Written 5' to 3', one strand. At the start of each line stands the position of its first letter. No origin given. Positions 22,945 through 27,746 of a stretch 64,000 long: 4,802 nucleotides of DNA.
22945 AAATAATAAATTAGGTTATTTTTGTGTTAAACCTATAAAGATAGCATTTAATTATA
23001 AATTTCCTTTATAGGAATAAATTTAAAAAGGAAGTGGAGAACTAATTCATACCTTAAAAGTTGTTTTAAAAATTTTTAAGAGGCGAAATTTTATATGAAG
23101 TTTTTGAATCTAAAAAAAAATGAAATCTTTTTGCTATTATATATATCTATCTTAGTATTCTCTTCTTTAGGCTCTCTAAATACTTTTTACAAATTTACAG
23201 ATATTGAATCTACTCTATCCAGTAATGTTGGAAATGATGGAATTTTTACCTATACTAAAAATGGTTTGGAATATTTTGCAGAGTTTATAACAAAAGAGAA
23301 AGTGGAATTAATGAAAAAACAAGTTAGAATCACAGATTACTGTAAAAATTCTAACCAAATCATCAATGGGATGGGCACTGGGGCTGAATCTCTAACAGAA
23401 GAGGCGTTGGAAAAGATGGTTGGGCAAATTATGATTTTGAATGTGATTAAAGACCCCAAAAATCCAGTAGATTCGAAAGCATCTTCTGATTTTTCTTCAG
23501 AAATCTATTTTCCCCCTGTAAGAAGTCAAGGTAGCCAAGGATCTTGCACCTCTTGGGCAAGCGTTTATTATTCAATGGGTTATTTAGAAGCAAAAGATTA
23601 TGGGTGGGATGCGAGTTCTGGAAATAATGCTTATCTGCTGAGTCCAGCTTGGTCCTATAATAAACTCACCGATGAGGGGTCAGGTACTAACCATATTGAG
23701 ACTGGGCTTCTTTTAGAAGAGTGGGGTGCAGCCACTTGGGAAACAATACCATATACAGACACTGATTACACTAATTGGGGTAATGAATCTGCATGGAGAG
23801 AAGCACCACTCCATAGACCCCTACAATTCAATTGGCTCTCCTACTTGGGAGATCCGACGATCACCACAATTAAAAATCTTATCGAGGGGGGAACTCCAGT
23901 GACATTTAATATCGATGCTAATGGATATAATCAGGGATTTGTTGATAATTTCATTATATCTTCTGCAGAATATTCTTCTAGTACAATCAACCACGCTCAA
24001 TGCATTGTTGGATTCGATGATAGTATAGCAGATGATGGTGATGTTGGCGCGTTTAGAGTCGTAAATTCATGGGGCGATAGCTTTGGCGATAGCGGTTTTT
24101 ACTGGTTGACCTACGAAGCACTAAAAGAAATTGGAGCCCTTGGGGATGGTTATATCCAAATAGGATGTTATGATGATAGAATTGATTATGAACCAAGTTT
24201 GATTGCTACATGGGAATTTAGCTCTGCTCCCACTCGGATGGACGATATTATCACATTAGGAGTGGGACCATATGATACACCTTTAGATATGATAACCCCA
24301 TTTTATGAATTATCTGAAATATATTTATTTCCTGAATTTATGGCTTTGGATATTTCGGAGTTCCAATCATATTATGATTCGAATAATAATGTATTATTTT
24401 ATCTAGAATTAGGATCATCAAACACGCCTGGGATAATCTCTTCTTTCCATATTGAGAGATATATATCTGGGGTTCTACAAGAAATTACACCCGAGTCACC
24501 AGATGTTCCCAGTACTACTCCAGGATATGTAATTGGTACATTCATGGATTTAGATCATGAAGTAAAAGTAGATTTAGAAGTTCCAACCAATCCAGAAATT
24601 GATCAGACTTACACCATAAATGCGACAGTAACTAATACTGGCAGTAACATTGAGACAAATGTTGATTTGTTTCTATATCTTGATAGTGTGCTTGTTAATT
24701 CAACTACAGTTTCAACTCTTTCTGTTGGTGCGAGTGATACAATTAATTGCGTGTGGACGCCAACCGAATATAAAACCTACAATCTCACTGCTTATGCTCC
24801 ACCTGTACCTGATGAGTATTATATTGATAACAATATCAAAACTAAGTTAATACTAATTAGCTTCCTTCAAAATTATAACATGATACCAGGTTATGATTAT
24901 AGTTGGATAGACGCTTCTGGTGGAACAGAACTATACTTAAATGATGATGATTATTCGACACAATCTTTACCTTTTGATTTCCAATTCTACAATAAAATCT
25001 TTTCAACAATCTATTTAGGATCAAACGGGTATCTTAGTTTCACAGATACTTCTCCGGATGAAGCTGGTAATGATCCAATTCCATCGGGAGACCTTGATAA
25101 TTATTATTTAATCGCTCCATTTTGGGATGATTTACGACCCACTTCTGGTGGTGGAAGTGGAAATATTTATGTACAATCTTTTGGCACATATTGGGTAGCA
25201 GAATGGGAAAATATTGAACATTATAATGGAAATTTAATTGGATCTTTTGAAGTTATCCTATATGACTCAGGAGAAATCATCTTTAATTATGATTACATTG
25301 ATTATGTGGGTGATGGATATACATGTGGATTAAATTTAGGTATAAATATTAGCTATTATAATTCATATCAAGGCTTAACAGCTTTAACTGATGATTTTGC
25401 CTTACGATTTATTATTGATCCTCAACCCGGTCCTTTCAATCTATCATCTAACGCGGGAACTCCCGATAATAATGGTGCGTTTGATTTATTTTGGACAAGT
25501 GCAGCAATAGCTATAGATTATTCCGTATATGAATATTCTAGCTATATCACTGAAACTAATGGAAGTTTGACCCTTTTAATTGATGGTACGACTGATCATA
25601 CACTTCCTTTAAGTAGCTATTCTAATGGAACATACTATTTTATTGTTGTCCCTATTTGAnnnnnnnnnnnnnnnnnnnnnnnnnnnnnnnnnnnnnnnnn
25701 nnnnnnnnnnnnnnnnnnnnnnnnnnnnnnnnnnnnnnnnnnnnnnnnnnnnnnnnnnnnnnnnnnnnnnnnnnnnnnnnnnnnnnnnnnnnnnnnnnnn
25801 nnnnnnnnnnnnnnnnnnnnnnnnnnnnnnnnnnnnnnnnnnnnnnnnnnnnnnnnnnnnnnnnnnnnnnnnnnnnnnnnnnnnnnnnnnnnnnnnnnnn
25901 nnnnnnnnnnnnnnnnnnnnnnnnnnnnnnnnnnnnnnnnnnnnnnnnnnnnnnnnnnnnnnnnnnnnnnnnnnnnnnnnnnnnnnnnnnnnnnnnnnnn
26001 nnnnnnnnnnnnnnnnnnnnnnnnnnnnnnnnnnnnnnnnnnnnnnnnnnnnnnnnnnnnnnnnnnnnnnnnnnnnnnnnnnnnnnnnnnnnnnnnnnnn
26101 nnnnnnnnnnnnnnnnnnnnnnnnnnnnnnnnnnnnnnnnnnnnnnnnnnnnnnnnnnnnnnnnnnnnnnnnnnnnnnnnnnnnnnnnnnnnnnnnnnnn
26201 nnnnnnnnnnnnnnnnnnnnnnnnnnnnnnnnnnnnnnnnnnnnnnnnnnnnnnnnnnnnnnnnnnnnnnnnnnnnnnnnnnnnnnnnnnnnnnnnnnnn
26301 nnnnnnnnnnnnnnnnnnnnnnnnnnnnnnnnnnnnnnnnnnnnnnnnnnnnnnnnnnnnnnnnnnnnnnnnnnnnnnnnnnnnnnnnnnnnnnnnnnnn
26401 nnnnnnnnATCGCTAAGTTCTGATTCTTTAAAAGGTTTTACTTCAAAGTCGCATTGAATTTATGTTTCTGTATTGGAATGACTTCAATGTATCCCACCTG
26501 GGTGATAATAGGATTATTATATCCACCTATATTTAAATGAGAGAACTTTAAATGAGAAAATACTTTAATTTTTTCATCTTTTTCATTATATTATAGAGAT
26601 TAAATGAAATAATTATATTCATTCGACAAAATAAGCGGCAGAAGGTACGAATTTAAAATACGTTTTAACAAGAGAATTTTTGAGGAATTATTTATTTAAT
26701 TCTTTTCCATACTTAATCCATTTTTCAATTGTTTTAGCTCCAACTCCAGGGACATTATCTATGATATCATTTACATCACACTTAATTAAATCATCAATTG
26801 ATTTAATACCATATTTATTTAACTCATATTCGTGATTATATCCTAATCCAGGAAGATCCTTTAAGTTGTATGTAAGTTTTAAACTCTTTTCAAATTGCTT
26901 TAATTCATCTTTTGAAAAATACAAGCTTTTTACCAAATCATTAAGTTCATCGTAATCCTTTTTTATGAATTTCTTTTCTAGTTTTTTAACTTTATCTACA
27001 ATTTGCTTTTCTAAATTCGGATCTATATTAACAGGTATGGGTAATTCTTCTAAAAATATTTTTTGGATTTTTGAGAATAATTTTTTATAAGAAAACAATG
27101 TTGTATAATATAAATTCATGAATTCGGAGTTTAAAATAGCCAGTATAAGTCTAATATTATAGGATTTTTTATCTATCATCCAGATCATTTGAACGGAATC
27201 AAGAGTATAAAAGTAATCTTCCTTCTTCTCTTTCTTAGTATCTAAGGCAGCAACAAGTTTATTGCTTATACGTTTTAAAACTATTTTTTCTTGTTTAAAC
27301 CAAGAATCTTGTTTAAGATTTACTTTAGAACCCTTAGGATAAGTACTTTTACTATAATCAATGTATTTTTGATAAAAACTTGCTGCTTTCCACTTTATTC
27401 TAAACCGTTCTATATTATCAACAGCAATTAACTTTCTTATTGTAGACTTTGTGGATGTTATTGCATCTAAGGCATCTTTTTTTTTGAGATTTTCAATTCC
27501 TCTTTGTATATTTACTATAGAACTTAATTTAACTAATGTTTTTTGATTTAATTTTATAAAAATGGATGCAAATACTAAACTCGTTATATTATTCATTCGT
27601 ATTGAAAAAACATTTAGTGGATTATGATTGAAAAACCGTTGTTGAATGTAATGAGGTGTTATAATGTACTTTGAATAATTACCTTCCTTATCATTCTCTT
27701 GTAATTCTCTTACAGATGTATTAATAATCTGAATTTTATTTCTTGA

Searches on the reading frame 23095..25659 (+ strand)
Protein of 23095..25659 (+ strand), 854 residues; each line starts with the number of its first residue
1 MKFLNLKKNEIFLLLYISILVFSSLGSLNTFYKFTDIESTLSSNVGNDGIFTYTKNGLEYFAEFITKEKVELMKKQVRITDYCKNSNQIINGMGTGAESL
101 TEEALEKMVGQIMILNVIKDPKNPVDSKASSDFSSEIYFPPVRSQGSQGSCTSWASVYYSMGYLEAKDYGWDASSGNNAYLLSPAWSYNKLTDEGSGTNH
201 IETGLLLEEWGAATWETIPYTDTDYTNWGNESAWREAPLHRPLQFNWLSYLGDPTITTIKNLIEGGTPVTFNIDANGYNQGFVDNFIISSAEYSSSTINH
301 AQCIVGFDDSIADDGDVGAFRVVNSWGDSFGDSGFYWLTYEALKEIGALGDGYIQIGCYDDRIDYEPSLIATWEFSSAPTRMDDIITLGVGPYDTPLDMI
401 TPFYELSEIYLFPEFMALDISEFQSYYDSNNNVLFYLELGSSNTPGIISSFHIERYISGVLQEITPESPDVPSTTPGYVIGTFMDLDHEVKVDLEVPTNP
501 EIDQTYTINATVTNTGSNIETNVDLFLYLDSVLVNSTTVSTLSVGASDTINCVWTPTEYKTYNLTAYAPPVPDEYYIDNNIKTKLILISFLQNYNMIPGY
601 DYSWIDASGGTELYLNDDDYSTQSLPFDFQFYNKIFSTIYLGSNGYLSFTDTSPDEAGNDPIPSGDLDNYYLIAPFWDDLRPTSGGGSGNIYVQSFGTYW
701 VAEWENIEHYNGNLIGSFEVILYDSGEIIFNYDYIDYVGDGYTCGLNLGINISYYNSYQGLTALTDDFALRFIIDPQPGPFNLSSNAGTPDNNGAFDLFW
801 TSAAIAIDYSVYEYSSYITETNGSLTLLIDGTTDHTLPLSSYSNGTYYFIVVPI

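Call 65: search_protein_families(library=pfam, proteins=[window:23095-25659:+], max_evalue=0.001)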
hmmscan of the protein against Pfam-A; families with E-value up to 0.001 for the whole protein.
window:23095-25659:+ (854 aa): 3 families
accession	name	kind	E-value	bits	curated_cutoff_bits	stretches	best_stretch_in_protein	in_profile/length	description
PF07705.17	CARDB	-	5.4e-11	43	22.7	1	493-568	3-83/101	CARDB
PF00112.29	Peptidase_C1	-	5.4e-08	33.6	20.7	1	132-341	6-205/220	Papain family cysteine protease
PF03051.21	Peptidase_C1_2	-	9.4e-06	25.1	22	1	292-345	353-404/438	Peptidase C1-like family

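Call 86: search_protein_families(library=padloc, alignment_id=A6, max_evalue=0.00001)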
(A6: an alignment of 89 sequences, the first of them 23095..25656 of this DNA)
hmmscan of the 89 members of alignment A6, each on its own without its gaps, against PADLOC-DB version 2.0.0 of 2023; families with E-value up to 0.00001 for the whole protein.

A. member 1, window:23095-25656:+ (854 aa): 0 families

B. families by the number of members that match (of 89 scanned): 61 families (the first 25 are shown)
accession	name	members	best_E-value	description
PDLC03859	LmuB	3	5.5e-17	-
PDLC02196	IetA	2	4.3e-14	-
PDLC03865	LmuB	2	5.8e-14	-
PDLC00914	TRIP13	2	6.5e-14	TRIP13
PDLC02195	IetA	2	2.8e-12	-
PDLC04140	mad8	2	3e-11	mads_8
PDLC00915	TRIP13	2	5.1e-11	TRIP13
PDLC02558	PglZ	2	1.3e-09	PglZ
PDLC02510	BrxP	1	7.6e-49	BrxP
PDLC04824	PDC-S02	1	8.2e-46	-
PDLC04799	PDC-S02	1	1.8e-35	-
PDLC02208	Ppl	1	5.8e-29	-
PDLC05005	PDC-S35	1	1.1e-21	-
PDLC02782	SspD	1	5.9e-19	SspD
PDLC05004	PDC-S35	1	2.5e-17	-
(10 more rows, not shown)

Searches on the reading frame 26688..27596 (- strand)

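Call 3: search_protein_families(library=pfam, proteins=[window:26688-27596:-], max_evalue=1)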
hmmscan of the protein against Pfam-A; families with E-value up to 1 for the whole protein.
window:26688-27596:- (302 aa): 9 families
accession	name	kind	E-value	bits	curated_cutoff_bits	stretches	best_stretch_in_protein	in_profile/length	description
PF12950.13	TaqI_C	-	3.5e-18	66.4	26.5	1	60-187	7-118/118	TaqI-like C-terminal specificity domain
PF14520.12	HHH_5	-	8.3e-09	36.2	27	1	245-295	4-53/57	Helix-hairpin-helix domain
PF21999.2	IMS_HHH_1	-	5e-05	24.1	27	1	246-273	1-28/53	DNA polymerase-iota, thumb domain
PF21794.3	RAD51D_N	-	0.0019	18.8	27.3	0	144-182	21-58/60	RAD51D, N-terminal domain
PF10391.15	DNA_pol_lambd_f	-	0.0045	17.2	29.8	0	281-297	5-21/51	Fingers domain of DNA polymerase lambda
PF11798.14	IMS_HHH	-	0.009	16.6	24.4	0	244-264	12-32/32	IMS family HHH motif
PF04994.19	TfoX_C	-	0.015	15.9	23.1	1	244-271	4-31/81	TfoX C-terminal domain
PF00633.29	HHH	-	0.23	11.8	24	0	267-291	2-25/30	Helix-hairpin-helix motif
PF01367.25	5_3_exonuc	-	0.47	11.4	40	1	274-300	15-41/97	5'-3' exonuclease, C-terminal SAM fold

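Call 4: search_protein_families(library=padloc, proteins=[window:26688-27596:-], max_evalue=1)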
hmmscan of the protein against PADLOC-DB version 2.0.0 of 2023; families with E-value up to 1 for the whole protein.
window:26688-27596:- (302 aa): 2 families
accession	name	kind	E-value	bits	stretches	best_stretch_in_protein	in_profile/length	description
PDLC03348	MTase_II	-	1.1e-08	32.1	1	102-227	582-699/727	Type II methyltransferase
PDLC03804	RTasNitrilase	-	0.00027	18.1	1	43-125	23-103/397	DRT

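Call 5: search_protein_families(library=ncbifam, proteins=[window:26688-27596:-], max_evalue=1)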
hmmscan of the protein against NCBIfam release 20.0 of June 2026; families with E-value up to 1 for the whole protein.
window:26688-27596:- (302 aa): 0 families
